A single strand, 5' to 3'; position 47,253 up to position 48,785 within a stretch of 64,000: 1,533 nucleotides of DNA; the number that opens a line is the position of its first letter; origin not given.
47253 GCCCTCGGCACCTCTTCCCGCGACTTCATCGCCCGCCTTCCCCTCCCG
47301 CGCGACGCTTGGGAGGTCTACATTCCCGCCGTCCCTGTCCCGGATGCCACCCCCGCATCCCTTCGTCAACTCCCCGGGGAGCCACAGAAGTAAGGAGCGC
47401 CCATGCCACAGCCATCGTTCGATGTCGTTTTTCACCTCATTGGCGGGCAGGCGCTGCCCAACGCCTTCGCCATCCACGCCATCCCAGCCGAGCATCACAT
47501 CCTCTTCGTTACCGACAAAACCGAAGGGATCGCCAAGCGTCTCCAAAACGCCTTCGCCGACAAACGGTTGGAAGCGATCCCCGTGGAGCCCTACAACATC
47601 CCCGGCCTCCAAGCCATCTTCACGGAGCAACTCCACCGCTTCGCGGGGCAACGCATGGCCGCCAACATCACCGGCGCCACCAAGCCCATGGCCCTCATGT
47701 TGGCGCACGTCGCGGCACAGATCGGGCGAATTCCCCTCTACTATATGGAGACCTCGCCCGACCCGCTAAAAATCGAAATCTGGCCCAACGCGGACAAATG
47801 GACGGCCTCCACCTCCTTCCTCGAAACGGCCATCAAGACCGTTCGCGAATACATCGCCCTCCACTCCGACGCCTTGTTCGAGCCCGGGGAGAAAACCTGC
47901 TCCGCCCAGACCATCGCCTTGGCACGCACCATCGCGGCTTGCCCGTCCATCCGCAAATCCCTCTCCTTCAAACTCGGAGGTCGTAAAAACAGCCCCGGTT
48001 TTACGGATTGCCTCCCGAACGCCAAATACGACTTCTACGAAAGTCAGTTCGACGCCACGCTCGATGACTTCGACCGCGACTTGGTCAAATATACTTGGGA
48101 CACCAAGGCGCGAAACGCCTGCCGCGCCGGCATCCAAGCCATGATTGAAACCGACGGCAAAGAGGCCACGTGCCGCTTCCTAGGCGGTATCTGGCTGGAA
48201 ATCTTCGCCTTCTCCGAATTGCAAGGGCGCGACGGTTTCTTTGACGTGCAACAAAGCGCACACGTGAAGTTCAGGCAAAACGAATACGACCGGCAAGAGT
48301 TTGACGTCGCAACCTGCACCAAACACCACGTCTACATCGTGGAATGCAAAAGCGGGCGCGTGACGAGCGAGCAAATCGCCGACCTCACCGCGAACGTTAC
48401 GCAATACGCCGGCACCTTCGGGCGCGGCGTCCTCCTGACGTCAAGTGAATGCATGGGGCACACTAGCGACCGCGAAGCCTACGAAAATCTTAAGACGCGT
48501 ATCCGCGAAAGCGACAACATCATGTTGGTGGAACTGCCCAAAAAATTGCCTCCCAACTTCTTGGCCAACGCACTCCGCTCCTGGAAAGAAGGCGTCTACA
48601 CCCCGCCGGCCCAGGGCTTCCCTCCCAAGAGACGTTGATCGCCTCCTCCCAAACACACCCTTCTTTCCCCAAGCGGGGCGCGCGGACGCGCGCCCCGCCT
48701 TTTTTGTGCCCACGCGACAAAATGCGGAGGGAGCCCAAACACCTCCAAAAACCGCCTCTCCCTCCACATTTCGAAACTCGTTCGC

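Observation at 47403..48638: Stand-alone CARF plus PD-(D/E)xK nuclease (Card1/Can2-like) beside a CRISPR array, with no cas genes within 47 kb upstream or 15 kb downstream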

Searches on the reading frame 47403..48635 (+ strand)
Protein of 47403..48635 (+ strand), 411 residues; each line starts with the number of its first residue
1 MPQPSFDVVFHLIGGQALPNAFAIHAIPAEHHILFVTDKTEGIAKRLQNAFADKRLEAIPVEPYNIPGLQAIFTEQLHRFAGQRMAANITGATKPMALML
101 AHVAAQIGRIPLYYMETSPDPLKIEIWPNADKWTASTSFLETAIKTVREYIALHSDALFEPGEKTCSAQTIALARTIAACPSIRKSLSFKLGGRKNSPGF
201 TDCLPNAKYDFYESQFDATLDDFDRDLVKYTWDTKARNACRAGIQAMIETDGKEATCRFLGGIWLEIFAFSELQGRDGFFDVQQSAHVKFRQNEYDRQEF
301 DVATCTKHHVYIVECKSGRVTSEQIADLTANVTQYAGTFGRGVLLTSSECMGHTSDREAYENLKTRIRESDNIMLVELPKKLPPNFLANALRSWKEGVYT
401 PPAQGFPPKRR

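Call 3: search_protein_families(library=pfam, proteins=[window:47403-48635:+], max_evalue=1)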
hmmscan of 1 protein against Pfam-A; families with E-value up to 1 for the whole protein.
window:47403-48635:+ (411 aa): 3 families
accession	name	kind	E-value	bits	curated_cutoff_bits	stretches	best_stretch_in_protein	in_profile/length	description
PF09002.17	Card1_endonuc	-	2.6e-11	43.7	26.4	1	254-327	2-75/136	Card1-like, endonuclease domain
PF23400.1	CARF_Card1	-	1.1e-08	35.6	24.6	1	9-119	2-123/146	Card1 CARF domain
PF24818.1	PH_TRF2_HOY1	-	0.039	14.3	24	1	105-137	70-102/119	TRF2/HOY1 PH-like domain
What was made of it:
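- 47418..47822 (+): CARF domain (about aa 6-140). It carries the TG(G/A)TK motif (T90, T93, K94) and the cA4-contact equivalents T37, K94 and Y114. Pfam PF23400 covers aa 9-119 (call 3).
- On Can2/Card1 (DUF1887, CARF4 clade): PF23400 scores 35.6 bits against a cut-off of 24.6, over aa 9-119 (call 3). PF09002 scores 43.7 bits against a cut-off of 26.4 (call 3).
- Checked: Pfam Card1_endonuc: 43.7 bits against a cut-off of 26.4 (call 3).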

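Call 4: search_protein_families(library=ncbifam, proteins=[window:47403-48635:+], max_evalue=1)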
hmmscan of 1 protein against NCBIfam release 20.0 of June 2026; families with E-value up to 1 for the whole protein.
window:47403-48635:+ (411 aa): 2 families
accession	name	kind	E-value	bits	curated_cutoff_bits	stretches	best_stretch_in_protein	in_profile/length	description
TIGR02710.1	TIGR02710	equivalog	0.13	11.2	83.9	1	73-113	63-102/384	TIGR02710 family CRISPR-associated CARF protein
TIGR00813.1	sss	superfamily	0.22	10.6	184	1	243-288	138-183/411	sodium/solute symporter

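Call 5: search_protein_families(library=padloc, proteins=[window:47403-48635:+], max_evalue=1)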
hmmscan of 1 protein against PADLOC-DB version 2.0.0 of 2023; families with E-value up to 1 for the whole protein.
window:47403-48635:+ (411 aa): 36 families (the best 25 are shown)
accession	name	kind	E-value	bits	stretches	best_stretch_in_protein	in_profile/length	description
PDLC01880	CARF4--CARF_PDDEXK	-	8.1e-33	112.2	1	8-372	3-350/364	-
PDLC01882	CARF4--CARF_PDDEXK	-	4e-31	106.1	1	5-351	207-535/569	-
PDLC01037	Csx1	-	2.2e-28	97.7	1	7-371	3-297/320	ARF+Nuclease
PDLC01887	CARF4--CARF_PDDEXK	-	3.1e-22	77.4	2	8-117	3-112/285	-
PDLC01900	CARF4--CARF_PDDEXK_AAA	-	8.5e-22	75.5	2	247-355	429-536/556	-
PDLC01619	Csx1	-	6e-19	66.4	1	9-369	4-325/330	CAS-III; associated_signaling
PDLC01890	CARF4--CARF_PDDEXK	-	1.2e-18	65.7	2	12-116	7-110/366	-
PDLC01883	CARF4--CARF_PDDEXK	-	1.8e-15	55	1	7-317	10-315/390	-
PDLC01968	CARF_PDDEXK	-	1.2e-14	52.3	1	71-356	74-325/361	-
PDLC01512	Csx1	-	5.9e-14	50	1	6-317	3-311/382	CAS-III; associated_signaling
PDLC01889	CARF4--CARF_PDDEXK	-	8.4e-12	43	2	10-116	6-111/367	-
PDLC01897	CARF4--CARF_PDDEXK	-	4.5e-10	37.4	1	236-349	227-329/369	-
PDLC01898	CARF4--CARF_PDDEXK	-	9.8e-09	32.9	2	10-119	4-122/296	-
PDLC01903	CARF4--CARF_PDDEXK_TM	-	1e-08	33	1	231-373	241-373/380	-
PDLC01799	CARF1--CARF_HEPN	-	3.9e-07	27.4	1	5-104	46-144/454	-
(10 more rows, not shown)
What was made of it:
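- Checked: PADLOC CARF4--CARF_PDDEXK: 8e-33 over the full length (call 5).
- Both Pfam Card1 domains score above their cut-offs (call 3), and PADLOC CARF_PDDEXK gives 8e-33 (call 5).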

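Call 6: search_solved_structures(query=window:47403-48635:+, max_evalue=10, show_alignments=3)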
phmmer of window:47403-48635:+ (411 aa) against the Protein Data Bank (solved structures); distinct sequences matched with E-value up to 10: 11.
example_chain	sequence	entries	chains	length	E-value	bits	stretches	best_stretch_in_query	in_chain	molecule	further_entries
7bdv_A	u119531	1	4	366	1.8e-05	27.5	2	10-117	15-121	Can2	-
8bao_A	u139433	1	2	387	0.0086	18.7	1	8-117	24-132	DUF1887 family protein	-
1xmx_A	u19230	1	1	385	0.024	17.2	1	253-319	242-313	hypothetical protein VC1899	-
8z4i_A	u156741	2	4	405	0.56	12.7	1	253-319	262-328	CARF-domain cantaining dual-activated nuclease | CARF-domain containing dual-activated nuclease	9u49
3ure_A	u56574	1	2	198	0.93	12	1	255-354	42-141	Alpha-lytic protease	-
3m7u_A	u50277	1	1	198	1.2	11.7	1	255-354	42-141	Alpha-lytic protease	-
6wxw_A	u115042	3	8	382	1.3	11.6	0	257-318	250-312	Card1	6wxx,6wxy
1qq4_A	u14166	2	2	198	1.7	11.1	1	255-354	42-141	ALPHA-LYTIC PROTEASE | ALHPA-LYTIC PROTEASE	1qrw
1p01_A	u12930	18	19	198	2.1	10.9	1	255-354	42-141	ALPHA-LYTIC PROTEASE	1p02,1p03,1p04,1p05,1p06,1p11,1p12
1p09_A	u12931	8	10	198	2.1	10.8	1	255-354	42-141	ALPHA-LYTIC PROTEASE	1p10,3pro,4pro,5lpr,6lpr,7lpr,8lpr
3urd_A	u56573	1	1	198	2.2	10.7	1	255-354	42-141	Alpha-lytic protease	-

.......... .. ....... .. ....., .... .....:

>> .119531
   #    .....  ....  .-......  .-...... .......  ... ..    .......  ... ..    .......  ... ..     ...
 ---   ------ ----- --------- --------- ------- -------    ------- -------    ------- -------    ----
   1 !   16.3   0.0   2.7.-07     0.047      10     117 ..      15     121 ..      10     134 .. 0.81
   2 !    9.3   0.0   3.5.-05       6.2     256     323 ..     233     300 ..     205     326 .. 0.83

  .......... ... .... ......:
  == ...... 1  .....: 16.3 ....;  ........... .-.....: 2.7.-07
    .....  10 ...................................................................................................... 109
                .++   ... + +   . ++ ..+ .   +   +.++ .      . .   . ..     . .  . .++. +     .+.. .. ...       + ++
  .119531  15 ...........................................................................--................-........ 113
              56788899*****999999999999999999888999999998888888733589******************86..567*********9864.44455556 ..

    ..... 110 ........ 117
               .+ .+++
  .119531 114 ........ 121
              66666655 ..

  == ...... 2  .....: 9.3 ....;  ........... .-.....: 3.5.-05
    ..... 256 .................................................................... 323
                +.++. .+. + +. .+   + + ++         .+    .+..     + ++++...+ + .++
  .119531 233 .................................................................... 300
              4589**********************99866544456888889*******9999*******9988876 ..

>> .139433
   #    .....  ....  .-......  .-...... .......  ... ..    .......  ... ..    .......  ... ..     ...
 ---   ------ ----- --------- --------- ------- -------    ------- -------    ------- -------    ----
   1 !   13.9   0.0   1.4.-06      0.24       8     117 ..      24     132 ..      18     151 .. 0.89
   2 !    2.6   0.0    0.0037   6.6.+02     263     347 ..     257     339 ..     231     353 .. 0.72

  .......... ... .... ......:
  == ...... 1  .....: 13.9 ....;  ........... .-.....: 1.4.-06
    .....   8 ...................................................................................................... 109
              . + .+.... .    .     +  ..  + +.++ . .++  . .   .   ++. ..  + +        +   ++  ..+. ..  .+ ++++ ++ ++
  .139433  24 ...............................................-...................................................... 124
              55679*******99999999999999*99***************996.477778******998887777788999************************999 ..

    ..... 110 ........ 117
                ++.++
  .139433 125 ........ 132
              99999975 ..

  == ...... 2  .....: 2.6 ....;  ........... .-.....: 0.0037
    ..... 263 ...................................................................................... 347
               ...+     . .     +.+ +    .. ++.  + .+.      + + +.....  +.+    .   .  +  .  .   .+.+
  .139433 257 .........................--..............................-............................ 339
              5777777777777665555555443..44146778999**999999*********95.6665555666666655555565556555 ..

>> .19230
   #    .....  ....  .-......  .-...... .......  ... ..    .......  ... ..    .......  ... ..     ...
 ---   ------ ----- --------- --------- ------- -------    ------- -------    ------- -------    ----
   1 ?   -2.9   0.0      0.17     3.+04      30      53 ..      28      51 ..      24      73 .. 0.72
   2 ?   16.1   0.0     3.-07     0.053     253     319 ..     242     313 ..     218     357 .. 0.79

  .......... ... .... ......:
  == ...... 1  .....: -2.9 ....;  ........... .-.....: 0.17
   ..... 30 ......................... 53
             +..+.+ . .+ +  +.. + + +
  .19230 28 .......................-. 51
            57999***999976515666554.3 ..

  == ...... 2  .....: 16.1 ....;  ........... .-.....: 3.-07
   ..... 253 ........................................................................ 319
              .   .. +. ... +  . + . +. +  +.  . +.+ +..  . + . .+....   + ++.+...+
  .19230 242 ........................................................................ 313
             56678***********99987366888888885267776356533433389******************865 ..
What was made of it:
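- On Can2/Card1 (DUF1887, CARF4 clade): E266, E299, D301, E314 and K316 align to SthCan2 E243, E276, D278, E291 and K293 (call 6).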

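Call 9: find_encoding_contigs(protein=window:47403-48635:+, flank=10000, max_places=10)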
Protein window:47403-48635:+ (411 aa): 2 contigs read that carry it; 1 place shown.
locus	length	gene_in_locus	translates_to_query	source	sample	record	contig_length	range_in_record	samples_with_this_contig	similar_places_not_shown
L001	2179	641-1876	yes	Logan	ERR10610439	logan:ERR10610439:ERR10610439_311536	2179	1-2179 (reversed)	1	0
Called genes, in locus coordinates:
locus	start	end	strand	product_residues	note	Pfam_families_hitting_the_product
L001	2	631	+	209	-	?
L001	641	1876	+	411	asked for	PF23400:CARF_Card1, PF09002:Card1_endonuc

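Call 10: find_homologous_proteins(query=window:47403-48635:+)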
Query window:47403-48635:+ (411 aa): 4 proteins with E <= 0.001 among 2336 candidates.
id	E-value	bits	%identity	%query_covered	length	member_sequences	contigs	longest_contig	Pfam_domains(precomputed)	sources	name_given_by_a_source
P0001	2.9e-264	895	95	100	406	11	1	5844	PF23400.2,PF09002.18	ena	-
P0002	1.7e-223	760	82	100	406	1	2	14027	PF23400.2,PF09002.18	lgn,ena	-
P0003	1.1e-97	346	45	97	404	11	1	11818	PF23400.2,PF09002.18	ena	-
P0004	4.2e-91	324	44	98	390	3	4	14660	PF23400.2,PF09002.18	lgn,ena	-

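Call 12: find_encoding_contigs(protein=P0002, flank=10000)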
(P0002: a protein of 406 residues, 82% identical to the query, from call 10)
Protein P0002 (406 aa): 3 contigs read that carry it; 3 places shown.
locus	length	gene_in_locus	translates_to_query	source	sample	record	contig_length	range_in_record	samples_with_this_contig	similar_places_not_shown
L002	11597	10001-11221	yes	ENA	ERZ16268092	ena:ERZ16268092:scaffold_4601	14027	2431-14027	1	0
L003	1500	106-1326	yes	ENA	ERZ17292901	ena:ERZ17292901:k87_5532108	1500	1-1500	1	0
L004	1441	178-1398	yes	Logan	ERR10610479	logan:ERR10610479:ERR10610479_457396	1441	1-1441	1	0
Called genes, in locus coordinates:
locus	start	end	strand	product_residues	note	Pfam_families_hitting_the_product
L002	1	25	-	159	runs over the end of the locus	-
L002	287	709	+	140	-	-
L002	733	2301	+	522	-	PF08323:Glyco_transf_5, PF13439:Glyco_transf_4, PF13579:Glyco_trans_4_4, PF00534:Glycos_transf_1, PF13692:Glyco_trans_1_4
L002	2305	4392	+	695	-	PF02922:CBM_48, PF00128:Alpha-amylase (weak), PF02806:Alpha-amylase_C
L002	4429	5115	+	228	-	PF01128:IspD, PF12804:NTP_transf_3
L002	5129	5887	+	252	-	PF00149:Metallophos, PF12850:Metallophos_2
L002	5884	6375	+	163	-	-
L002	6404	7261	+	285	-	PF01145:Band_7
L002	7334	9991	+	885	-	PF00933:Glyco_hydro_3, PF01915:Glyco_hydro_3_C, PF07691:PA14, PF14310:Fn3-like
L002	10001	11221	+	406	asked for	PF23400:CARF_Card1, PF09002:Card1_endonuc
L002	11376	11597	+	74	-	?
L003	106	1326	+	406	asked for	PF23400:CARF_Card1, PF09002:Card1_endonuc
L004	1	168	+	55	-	?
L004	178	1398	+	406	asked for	PF23400:CARF_Card1, PF09002:Card1_endonuc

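Call 13: find_encoding_contigs(protein=P0004, flank=10000)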
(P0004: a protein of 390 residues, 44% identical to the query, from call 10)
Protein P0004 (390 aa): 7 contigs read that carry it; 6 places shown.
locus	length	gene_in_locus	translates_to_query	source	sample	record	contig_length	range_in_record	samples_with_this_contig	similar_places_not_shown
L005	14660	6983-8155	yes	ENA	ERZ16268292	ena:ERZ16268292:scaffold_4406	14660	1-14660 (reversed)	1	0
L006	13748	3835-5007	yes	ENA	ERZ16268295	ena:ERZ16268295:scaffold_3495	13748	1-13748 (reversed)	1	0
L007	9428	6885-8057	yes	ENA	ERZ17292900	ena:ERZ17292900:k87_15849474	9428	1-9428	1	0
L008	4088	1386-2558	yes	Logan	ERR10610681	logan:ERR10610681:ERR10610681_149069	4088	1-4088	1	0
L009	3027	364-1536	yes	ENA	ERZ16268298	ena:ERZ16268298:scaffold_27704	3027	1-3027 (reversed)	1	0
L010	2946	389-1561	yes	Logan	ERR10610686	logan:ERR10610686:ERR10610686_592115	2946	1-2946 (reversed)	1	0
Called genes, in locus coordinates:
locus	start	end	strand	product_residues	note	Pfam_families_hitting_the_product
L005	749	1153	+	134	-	-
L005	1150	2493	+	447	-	PF12469:Cmr2_N (faint), PF18182:mCpol (weak), PF22335:Cas10-Cmr2_palm2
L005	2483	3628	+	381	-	PF09700:Cas_Cmr3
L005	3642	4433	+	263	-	PF03787:RAMPs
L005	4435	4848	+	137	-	PF09701:Cas_Cmr5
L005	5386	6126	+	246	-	-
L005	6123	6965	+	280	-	PF03787:RAMPs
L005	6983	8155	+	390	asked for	PF23400:CARF_Card1, PF09002:Card1_endonuc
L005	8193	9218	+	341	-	PF01867:Cas_Cas1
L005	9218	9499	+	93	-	PF09827:CRISPR_Cas2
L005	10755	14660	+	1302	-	?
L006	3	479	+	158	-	?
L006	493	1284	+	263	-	PF03787:RAMPs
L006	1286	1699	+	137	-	PF09701:Cas_Cmr5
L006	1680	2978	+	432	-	PF03787:RAMPs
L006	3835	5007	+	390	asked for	PF23400:CARF_Card1, PF09002:Card1_endonuc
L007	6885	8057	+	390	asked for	PF23400:CARF_Card1, PF09002:Card1_endonuc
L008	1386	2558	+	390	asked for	PF23400:CARF_Card1, PF09002:Card1_endonuc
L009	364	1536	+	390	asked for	PF23400:CARF_Card1, PF09002:Card1_endonuc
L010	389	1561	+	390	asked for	PF23400:CARF_Card1, PF09002:Card1_endonuc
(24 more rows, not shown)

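Call 14: find_encoding_contigs(protein=P0003, flank=10000)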
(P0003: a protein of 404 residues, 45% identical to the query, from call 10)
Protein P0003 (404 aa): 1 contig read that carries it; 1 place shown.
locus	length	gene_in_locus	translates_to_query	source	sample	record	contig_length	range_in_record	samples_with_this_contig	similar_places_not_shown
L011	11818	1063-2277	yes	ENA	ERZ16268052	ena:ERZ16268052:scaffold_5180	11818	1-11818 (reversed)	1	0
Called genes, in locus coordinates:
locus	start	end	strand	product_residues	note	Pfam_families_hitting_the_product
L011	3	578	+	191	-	?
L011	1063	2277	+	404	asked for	PF23400:CARF_Card1 (weak), PF09002:Card1_endonuc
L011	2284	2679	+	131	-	-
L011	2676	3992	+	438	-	PF12469:Cmr2_N (weak), PF18182:mCpol (weak), PF22335:Cas10-Cmr2_palm2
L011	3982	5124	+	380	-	PF09700:Cas_Cmr3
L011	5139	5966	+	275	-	PF03787:RAMPs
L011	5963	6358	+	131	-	PF09701:Cas_Cmr5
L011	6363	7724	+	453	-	PF03787:RAMPs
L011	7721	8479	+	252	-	PF03787:RAMPs (faint)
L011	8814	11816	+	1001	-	?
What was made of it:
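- Closest known: Can2 / Card1. Same: Its closest relatives are type III-B ancillary genes (calls 13, 14).
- The nearest homologues (44-46% identity) lie inside III-B loci (calls 13, 14).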

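Call 27: find_encoding_contigs(protein=P0001, flank=10000)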
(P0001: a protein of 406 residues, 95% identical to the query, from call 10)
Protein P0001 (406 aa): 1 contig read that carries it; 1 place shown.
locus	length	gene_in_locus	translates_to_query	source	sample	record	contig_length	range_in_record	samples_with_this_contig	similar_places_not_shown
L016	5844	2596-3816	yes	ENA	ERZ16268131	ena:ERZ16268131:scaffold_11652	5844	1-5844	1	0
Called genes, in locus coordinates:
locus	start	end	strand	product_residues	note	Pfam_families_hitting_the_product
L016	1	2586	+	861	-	?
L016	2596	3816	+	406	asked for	PF23400:CARF_Card1, PF09002:Card1_endonuc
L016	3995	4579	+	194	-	-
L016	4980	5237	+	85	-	PF00312:Ribosomal_S15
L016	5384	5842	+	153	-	?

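Call 32: find_homologous_proteins(query=L005:8193-9215:+, max_evalue=1e-30)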
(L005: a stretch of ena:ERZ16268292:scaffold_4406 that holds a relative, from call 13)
Query L005:8193-9215:+ (341 aa): 134 proteins with E <= 1e-30 among 8000 candidates; the best 120 are listed.
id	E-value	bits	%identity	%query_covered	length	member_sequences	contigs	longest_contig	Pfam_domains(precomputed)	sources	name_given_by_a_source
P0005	1.5e-213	727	99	100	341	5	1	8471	PF01867.22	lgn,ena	-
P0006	1.2e-137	477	68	100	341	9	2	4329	PF01867.22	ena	-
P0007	2.2e-126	440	98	61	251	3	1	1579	PF01867.22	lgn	-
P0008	9.6e-112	392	62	100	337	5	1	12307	PF01867.22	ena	-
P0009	1.6e-77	279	46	97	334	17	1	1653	PF01867.22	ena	-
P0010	1.7e-76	276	48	97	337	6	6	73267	PF01867.22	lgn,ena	-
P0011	7.7e-76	274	48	100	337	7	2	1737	PF01867.22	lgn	-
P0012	3.6e-75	272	46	89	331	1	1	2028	PF01867.22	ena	-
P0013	1.5e-73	266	45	97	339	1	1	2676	PF01867.22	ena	-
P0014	3.1e-73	265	45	98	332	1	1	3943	PF01867.22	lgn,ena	-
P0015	3.9e-73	265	45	100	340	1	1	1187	PF01867.22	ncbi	-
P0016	5.1e-73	265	43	98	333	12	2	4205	PF01867.22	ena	-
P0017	3.4e-72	262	44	97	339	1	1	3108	PF01867.22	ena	-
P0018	1.4e-70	257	42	98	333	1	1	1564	PF01867.22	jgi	jgi:CRISPR-associated protein Cas1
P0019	1.5e-68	250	44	97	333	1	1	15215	PF01867.22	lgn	-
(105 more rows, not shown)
